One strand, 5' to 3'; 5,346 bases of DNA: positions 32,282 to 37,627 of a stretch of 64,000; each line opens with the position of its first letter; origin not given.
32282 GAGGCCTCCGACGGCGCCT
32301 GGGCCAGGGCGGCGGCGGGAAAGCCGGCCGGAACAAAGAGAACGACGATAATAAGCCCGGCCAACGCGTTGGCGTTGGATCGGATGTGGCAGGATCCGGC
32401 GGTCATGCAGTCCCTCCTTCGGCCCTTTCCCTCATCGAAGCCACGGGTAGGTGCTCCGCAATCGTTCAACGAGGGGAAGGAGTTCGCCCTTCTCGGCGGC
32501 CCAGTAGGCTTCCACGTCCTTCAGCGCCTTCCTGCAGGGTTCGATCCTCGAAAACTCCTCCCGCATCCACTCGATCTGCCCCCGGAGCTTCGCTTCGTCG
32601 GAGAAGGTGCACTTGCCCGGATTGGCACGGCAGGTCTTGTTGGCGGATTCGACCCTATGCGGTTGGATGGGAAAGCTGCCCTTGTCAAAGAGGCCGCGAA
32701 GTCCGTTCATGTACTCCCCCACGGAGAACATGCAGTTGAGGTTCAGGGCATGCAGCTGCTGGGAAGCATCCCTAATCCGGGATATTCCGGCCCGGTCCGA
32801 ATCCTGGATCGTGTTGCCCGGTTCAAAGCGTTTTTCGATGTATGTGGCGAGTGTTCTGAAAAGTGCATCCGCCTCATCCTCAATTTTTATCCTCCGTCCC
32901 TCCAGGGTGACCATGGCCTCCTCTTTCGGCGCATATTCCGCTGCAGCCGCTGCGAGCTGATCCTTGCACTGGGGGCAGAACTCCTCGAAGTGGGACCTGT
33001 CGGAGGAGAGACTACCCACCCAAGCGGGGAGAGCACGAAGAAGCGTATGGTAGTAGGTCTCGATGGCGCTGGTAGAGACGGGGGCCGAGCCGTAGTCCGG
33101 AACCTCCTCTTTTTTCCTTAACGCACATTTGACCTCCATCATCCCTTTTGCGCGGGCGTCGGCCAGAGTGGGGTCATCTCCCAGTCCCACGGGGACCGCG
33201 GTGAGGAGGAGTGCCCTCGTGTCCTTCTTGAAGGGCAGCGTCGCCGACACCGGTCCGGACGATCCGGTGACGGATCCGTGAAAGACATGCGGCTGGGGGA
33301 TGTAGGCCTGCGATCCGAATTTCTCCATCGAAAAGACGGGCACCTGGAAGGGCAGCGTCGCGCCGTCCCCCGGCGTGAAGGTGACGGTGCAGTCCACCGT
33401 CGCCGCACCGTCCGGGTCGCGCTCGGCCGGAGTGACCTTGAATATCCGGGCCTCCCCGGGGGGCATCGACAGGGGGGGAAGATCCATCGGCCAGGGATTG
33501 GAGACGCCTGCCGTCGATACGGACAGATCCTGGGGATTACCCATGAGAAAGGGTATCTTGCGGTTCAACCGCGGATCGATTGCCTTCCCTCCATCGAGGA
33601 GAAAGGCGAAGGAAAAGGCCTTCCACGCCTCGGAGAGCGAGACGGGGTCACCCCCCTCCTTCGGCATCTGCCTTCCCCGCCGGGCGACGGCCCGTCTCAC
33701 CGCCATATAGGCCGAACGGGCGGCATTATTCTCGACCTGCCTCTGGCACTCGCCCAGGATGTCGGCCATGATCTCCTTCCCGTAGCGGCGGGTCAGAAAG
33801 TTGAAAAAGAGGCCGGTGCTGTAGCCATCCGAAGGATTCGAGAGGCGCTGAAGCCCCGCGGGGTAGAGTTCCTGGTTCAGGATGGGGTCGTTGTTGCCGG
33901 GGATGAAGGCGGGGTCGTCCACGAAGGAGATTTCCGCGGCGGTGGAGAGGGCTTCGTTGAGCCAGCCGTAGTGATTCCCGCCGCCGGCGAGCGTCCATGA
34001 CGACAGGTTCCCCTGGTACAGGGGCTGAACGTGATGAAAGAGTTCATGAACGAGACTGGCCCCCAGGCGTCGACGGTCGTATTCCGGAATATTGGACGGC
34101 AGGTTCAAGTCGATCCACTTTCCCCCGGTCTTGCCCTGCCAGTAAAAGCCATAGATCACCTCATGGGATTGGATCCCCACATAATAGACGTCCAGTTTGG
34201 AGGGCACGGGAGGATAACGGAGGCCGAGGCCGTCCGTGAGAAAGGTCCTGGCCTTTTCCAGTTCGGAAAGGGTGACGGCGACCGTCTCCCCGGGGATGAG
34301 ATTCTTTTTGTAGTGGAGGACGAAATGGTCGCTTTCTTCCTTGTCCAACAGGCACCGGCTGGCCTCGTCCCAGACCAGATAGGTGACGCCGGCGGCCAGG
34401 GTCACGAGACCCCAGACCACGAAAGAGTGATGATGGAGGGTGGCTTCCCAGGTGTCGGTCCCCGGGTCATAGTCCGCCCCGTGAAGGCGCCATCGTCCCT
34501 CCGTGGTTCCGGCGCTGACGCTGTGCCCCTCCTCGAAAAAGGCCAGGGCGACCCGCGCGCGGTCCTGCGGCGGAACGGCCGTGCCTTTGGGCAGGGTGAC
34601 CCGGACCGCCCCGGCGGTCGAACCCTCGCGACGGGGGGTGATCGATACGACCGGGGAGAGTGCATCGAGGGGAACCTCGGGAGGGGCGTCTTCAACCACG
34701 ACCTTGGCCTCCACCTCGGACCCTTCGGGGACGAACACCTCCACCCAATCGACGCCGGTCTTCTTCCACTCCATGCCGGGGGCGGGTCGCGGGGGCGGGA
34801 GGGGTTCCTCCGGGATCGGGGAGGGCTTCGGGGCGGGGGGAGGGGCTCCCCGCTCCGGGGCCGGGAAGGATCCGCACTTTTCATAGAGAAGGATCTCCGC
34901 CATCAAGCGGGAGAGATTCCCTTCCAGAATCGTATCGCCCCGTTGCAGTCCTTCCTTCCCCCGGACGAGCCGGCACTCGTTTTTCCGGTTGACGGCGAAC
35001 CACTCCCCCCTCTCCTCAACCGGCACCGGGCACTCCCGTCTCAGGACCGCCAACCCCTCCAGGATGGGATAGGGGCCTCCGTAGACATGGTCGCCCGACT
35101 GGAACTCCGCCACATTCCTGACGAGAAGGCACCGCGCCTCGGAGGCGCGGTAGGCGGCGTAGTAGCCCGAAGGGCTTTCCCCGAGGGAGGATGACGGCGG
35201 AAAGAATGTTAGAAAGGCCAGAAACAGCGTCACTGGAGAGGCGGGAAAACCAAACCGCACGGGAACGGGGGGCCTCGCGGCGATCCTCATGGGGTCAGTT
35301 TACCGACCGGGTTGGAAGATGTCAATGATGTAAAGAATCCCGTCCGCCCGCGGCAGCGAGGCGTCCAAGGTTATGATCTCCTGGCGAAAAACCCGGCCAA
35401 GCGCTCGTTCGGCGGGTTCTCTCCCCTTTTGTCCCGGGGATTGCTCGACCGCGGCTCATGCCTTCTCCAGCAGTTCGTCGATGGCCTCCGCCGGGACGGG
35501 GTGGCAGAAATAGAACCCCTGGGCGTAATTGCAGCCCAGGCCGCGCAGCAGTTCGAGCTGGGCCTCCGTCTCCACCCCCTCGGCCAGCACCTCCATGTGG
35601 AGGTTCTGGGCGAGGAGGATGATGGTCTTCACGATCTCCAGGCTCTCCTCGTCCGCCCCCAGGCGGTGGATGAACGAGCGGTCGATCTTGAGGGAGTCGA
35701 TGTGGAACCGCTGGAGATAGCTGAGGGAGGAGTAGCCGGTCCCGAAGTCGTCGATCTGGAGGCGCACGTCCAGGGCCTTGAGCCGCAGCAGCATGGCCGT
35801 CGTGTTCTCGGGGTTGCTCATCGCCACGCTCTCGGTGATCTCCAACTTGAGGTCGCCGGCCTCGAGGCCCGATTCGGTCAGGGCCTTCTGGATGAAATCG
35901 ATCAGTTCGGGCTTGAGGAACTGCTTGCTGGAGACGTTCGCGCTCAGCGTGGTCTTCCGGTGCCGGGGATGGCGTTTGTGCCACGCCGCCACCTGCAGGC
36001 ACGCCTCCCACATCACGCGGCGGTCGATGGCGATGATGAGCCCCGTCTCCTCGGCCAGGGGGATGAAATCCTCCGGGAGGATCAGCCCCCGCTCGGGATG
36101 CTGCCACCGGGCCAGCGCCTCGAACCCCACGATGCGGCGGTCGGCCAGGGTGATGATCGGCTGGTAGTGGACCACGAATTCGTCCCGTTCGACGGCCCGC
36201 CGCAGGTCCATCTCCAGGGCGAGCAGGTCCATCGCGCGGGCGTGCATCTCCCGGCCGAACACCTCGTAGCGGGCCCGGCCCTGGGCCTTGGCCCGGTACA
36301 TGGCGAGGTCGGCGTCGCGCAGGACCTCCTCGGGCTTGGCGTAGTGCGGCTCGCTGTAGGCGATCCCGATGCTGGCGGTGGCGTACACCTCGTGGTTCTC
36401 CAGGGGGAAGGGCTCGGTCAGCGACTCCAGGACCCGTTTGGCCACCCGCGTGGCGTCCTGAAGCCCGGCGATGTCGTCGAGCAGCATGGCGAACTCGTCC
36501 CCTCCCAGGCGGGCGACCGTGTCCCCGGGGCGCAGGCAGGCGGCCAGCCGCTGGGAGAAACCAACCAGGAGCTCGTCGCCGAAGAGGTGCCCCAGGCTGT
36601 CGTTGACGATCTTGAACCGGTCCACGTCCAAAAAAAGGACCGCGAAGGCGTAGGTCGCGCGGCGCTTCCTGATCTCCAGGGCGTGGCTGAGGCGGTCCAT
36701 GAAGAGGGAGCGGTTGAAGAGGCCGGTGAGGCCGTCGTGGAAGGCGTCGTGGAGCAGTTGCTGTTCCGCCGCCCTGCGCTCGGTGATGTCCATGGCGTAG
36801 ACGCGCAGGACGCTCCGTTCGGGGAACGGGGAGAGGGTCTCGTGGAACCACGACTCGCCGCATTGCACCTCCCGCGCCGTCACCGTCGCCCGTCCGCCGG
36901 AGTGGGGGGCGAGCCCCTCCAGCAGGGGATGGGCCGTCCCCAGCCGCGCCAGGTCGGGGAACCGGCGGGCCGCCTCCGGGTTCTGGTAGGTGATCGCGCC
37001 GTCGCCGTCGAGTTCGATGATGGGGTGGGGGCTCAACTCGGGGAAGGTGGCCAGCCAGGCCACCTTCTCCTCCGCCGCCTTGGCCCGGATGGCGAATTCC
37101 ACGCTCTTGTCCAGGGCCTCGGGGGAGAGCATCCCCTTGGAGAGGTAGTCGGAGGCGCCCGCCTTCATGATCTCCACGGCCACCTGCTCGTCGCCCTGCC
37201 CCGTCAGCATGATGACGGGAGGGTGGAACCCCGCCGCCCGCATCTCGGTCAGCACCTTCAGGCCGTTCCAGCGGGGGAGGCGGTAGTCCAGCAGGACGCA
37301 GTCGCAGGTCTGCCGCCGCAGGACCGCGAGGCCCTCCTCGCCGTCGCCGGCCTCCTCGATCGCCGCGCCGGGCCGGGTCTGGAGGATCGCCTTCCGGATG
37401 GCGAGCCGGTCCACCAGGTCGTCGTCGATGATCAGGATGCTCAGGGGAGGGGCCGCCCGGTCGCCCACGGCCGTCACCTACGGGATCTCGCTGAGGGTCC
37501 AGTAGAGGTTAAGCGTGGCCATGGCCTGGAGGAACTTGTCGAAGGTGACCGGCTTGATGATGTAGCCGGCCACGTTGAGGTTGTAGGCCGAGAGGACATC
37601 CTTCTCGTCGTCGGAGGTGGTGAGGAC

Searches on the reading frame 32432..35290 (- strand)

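Call 68: search_protein_families(library=pfam, proteins=[window:32432-35290:-], max_evalue=0.001)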
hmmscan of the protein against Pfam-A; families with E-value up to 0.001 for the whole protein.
window:32432-35290:- (952 aa): 0 families

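Call 85: search_protein_families(library=ncbifam, proteins=[window:32432-35290:-], max_evalue=0.001)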
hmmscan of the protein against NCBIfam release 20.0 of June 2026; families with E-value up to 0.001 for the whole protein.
window:32432-35290:- (952 aa): 1 family
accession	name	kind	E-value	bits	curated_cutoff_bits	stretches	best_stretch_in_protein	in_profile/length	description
NF045524.1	MXAN_6640_HExxH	subfamily_domain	2e-08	34.3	140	1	406-544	108-233/290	MXAN_6640 family putative metalloprotease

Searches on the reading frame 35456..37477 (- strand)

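Call 68: search_protein_families(library=pfam, proteins=[window:35456-37477:-], max_evalue=0.001)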
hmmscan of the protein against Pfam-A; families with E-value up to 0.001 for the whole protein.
window:35456-37477:- (673 aa): 3 families
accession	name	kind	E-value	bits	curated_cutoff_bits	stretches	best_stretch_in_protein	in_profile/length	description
PF00563.25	EAL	-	2.7e-77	259.8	31.3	1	424-660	3-236/236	EAL domain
PF00990.26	GGDEF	-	2.4e-48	164.4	23.8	1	245-402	1-160/161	Diguanylate cyclase, GGDEF domain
PF00072.30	Response_reg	-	4.1e-24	85.3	30.2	1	14-124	1-108/111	Response regulator receiver domain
